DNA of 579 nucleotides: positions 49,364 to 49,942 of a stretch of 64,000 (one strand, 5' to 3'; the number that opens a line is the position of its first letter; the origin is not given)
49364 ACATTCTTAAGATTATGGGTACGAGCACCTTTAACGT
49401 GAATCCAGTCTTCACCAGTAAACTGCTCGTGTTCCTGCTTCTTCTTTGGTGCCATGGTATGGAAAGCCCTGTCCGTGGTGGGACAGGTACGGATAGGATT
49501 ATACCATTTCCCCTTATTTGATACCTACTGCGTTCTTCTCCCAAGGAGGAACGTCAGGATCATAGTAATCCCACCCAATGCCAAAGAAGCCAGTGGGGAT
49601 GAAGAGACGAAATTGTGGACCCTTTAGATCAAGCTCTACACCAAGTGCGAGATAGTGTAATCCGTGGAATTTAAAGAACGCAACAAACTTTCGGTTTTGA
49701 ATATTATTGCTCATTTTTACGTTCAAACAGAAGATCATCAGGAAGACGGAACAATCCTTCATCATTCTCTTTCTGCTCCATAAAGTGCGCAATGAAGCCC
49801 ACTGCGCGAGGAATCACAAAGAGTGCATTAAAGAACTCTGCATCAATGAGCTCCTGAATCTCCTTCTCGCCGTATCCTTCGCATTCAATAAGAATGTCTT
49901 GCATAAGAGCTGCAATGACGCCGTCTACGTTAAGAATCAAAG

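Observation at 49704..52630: Two-subunit ATP-citrate lyase (aclB-aclA) in an otherwise streamlined, biosynthetically minimal genome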

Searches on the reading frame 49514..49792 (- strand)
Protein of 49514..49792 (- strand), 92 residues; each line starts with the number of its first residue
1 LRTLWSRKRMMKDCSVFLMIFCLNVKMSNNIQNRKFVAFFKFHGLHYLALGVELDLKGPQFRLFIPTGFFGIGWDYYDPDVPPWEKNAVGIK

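Call 69: search_protein_families(library=pfam, proteins=[window:49514-49792:-], max_evalue=0.01)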
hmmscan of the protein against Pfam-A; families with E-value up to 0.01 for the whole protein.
window:49514-49792:- (92 aa): 0 families
